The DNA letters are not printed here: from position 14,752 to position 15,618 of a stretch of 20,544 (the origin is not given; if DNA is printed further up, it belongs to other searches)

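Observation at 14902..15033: Lrp/AsnC regulator with a 7-cysteine C-terminal tail (possible metal/redox-sensing extension)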

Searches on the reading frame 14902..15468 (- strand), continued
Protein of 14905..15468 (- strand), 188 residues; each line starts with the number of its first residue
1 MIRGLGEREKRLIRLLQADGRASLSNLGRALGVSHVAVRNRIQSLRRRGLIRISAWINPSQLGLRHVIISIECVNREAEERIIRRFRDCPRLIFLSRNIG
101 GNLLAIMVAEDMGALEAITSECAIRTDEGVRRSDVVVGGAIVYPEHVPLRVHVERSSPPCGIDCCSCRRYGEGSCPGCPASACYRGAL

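Call 32: search_solved_structures(query=A3, max_evalue=0.01, show_alignments=2)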
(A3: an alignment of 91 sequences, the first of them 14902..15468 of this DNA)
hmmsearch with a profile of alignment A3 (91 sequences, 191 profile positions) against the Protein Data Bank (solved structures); distinct sequences matched with E-value up to 0.01: 48.
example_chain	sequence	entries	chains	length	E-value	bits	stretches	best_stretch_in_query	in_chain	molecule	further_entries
7fby_A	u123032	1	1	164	1.4e-23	86.7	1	3-144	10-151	Transcriptional regulatory protein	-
9w4v_A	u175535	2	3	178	2.4e-23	85.9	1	3-144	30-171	Uncharacterized HTH-type transcriptional regulator PH0140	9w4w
2cyy_A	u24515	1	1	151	5e-22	81.6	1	1-144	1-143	Putative HTH-type transcriptional regulator PH1519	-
1ri7_A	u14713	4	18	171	7.7e-22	81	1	1-144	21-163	Putative transcriptional regulator | Putative HTH-type transcriptional regulator PH1519 | Uncharacterized HTH-type transcriptional regulator PH1519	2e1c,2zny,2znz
1i1g_A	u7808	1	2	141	4.3e-21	78.5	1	5-134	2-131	TRANSCRIPTIONAL REGULATOR LRPA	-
8q90_A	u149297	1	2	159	2.2e-17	66.4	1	5-144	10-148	AsnC family transcriptional regulator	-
2dbb_A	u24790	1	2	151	6.9e-17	64.8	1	2-143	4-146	Putative HTH-type transcriptional regulator PH0061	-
2cfx_A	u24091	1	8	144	1.5e-16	63.7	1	4-127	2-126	HTH-TYPE TRANSCRIPTIONAL REGULATOR LRPC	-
2p5v_A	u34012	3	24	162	2.1e-15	60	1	3-152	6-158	Transcriptional regulator, LRP/AsnC family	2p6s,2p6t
3i4p_A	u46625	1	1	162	4e-15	59.1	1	5-152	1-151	Transcriptional regulator, AsnC family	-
2w25_A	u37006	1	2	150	6.7e-15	58.3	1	1-145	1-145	PROBABLE TRANSCRIPTIONAL REGULATORY PROTEIN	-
2vbw_A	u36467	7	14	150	8e-15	58.1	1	1-145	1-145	TRANSCRIPTIONAL REGULATORY PROTEIN | PROBABLE TRANSCRIPTIONAL REGULATORY PROTEIN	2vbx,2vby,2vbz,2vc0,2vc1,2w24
2qz8_A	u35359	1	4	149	1.5e-14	57.2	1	3-145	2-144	Probable transcriptional regulatory protein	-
2ivm_A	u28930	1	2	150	3.5e-14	56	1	1-145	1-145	TRANSCRIPTIONAL REGULATORY PROTEIN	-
2efo_A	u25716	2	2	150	4.6e-14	55.6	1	5-145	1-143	150aa long hypothetical transcriptional regulator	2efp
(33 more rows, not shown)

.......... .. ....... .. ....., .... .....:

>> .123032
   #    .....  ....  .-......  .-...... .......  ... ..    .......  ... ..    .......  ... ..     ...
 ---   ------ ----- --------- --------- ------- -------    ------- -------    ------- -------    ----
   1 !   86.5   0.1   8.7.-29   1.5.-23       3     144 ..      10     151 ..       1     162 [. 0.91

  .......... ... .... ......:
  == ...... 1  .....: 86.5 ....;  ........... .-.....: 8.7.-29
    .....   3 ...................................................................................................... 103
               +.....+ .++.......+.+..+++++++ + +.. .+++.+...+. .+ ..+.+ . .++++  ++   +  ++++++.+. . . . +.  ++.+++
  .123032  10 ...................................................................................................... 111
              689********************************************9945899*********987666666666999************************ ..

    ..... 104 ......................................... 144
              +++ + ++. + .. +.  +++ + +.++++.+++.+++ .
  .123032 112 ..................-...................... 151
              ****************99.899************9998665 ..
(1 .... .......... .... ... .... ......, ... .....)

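Call 36: find_related_loci(query=A1, collection=genome_contigs, flank=5000)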
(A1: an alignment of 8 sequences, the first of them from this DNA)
Query A1 (188 aa) in genome_contigs; peptide patterns used: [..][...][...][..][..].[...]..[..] (x = any residue, [..] = any of these).
46 stretches matched a pattern; 18 encode a relative of the query (tblastn E <= 1e-3); 18 distinct loci.
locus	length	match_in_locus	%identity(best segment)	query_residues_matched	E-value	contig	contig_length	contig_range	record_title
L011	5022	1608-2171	46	4-188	1e-50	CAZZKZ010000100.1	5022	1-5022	MAG TPA_asm: Candidatus Hadarchaeota archaeon isolate binchicken_co25_43 genome assembly, contig: k141_56223, whole geno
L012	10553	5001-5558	40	5-188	1e-47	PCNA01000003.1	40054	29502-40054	MAG: Candidatus Bathyarchaeota archaeon B24-2 bin242_scaffold438, whole genome shotgun sequence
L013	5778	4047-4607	43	4-188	2e-46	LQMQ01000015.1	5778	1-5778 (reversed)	MAG: Candidatus Hadarchaeum yellowstonense isolate YNP_45 contig_124_16101, whole genome shotgun sequence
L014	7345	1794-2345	43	7-188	2e-46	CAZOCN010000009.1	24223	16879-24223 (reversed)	MAG TPA_asm: uncultured Candidatus Bathyarchaeia archaeon isolate binchicken_co6_448 genome assembly, contig: NODE_1863_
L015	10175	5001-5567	41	2-188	1e-45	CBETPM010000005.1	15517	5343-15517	MAG TPA_asm: Candidatus Bathyarchaeota archaeon isolate SRR13309661_metabat2_5 genome assembly, contig: ERZ26778927.58,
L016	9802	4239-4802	39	3-188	1e-43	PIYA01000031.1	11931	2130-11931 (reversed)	MAG: Candidatus Bathyarchaeota archaeon isolate M8_bin163 bin163_scaffold6155, whole genome shotgun sequence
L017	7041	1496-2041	41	9-188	2e-44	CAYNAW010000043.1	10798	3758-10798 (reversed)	MAG TPA_asm: uncultured Candidatus Bathyarchaeia archaeon isolate binchicken_co327_101 genome assembly, contig: NODE_250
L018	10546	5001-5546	42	9-188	4e-44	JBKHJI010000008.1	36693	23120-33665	MAG: Candidatus Bathyarchaeia archaeon isolate D4M11_35 NODE_463_length_36693_cov_11.351193, whole genome shotgun sequen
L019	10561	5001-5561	41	5-188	6e-44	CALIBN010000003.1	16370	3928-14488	MAG: uncultured archaeon isolate S1_Bin_MAXBIN__053_sub_1 genome assembly, contig: c_000001307232, whole genome shotgun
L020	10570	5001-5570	40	2-188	3e-43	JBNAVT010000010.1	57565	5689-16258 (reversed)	MAG: Thermoproteota archaeon isolate Kamch4342-D-MF-045 bin3.fa-10, whole genome shotgun sequence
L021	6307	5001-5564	38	4-188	8e-43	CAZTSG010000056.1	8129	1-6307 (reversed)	MAG TPA_asm: uncultured Nitrososphaerota archaeon isolate SRP104967_co1_30 genome assembly, contig: NODE_3011_length_812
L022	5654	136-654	39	5-174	2e-42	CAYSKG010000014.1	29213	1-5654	MAG TPA_asm: uncultured Candidatus Bathyarchaeia archaeon isolate binchicken_co184_659 genome assembly, contig: NODE_230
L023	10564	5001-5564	39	4-188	2e-42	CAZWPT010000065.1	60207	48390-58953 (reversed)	MAG TPA_asm: uncultured Nitrososphaerota archaeon isolate SRP231805_co4_161 genome assembly, contig: k141_34231, whole g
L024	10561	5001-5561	41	5-188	4e-42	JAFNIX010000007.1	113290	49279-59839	MAG: Candidatus Brockarchaeota archaeon isolate DRTY-6.bins.80 NODE_7_length_113290_cov_7.27848, whole genome shotgun se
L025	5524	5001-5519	38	5-175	4e-41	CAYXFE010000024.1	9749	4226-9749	MAG TPA_asm: uncultured Candidatus Bathyarchaeia archaeon isolate SRP141559_co1_159 genome assembly, contig: NODE_4166_l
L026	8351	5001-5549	37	3-188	6e-38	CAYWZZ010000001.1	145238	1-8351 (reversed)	MAG TPA_asm: uncultured Candidatus Bathyarchaeia archaeon isolate SRP104967_co1_9 genome assembly, contig: NODE_12_lengt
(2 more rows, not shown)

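Call 37: predict_structure(alignment_id=A3)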
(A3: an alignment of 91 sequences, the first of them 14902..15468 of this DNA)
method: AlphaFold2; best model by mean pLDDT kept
length: 188 residues; sequences in the alignment: 91
mean_pLDDT: 94.6   pTM: 0.85
mean pLDDT of the five models: 94.6, 94.5, 94.2, 93.8, 93.0
residues with pLDDT >= 90: 171; 70-90: 15; 50-70: 1; < 50: 1
segments of 3 or more residues with pLDDT < 50: none
pLDDT, mean of each block of 10 residues (from residue 1): 86 97 98 98 97 96 96 97 95 95 96 96 95 95 95 85 92 95 93
secondary structure, 60 per line:
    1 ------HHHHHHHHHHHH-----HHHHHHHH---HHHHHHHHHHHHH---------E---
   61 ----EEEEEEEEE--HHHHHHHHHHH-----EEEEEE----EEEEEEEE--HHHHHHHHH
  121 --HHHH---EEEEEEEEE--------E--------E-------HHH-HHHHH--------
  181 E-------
elements in order: H7-18 H24-31 H35-47 E65-73 H76-86 E92-97 E102-109 H112-120 H123-126 E130-138 H168-172

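Call 43: search_protein_families(library=pfam, proteins=[L019:1659-3221:-, L012:3388-4917:-, L012:2021-3391:-, L019:1256-1639:-, L011:477-1508:-, L011:211-567:-, L019:4426-4938:-, L019:513-1139:-, L019:3166-4422:-, L019:5621-7219:-], max_evalue=0.0001)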
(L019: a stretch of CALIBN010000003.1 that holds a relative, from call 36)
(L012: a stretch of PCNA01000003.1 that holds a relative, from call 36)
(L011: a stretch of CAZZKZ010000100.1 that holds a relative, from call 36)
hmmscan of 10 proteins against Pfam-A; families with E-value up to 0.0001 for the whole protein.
L019:1659-3221:- (520 aa): 3 families
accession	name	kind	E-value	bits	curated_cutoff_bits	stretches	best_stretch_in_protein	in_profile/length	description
PF04055.27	Radical_SAM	-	9.7e-30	104.4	29.5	1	139-295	2-166/166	Radical SAM superfamily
PF13186.11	SPASM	-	3.1e-10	40.6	21.5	1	394-453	1-67/67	Iron-sulfur cluster-binding domain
PF13353.11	Fer4_12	-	6.9e-09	36.6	22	1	138-242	9-115/137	4Fe-4S single cluster domain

L012:3388-4917:- (509 aa): 1 family
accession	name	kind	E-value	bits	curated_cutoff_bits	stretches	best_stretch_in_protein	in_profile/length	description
PF04055.27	Radical_SAM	-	1e-14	55.5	29.5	1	223-404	1-165/166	Radical SAM superfamily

L012:2021-3391:- (456 aa): 2 families
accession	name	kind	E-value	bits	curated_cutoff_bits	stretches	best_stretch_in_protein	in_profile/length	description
PF04055.27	Radical_SAM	-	9.2e-30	104.4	29.5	1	193-356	1-166/166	Radical SAM superfamily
PF02310.24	B12-binding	-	4.4e-28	98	32.1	1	13-131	3-120/121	B12 binding domain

L019:1256-1639:- (127 aa): 1 family
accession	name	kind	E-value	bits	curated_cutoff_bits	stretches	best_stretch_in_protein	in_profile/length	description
PF08859.16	DGC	-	4.8e-17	62.4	27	1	9-119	2-105/106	DGC domain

L011:477-1508:- (343 aa): 1 family
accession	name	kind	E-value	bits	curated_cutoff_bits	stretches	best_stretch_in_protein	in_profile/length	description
PF03773.19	ArsP_1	-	2.9e-46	158.4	32.3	1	58-336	11-292/294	Predicted permease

L011:211-567:- (118 aa): 1 family
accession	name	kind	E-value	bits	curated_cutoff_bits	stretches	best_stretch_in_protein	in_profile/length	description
PF13192.12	Thioredoxin_3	-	8.8e-22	77.4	24.8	1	39-113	1-75/76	Thioredoxin domain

L019:4426-4938:- (170 aa): 1 family
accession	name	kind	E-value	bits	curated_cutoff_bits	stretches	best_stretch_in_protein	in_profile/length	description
PF00582.32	Usp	-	1.3e-34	120.1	24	1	33-170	2-141/141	Universal stress protein family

L019:513-1139:- (208 aa): 1 family
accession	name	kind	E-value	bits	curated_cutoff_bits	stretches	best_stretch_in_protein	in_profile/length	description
PF00708.24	Acylphosphatase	-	9e-14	52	22.5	1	5-83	2-77/85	Acylphosphatase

L019:3166-4422:- (418 aa): 1 family
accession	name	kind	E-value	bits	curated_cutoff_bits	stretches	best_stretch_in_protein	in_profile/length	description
PF00999.27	Na_H_Exchanger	-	4.3e-32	111.8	26.2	1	17-382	4-359/375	Sodium/hydrogen exchanger, transmembrane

L019:5621-7219:- (532 aa): 6 families
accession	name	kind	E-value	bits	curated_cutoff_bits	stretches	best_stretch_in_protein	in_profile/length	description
PF16199.10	Radical_SAM_C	-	6.2e-25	87.5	31.9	1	300-377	1-81/85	Radical_SAM C-terminal domain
PF04055.27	Radical_SAM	-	1.6e-20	74.3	29.5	1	95-287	7-161/166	Radical SAM superfamily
PF23613.1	ELP3_N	-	1.6e-13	50.8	27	1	14-79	3-69/70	ELP3 N-terminal domain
PF00583.31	Acetyltransf_1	-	7.5e-06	26.6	20.7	1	477-521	69-116/116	Acetyltransferase (GNAT) family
PF13673.13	Acetyltransf_10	-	2.1e-05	25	23.6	1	478-522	62-108/128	Acetyltransferase (GNAT) domain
PF13508.13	Acetyltransf_7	-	7.7e-05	23.4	27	0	477-521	38-82/84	Acetyltransferase (GNAT) domain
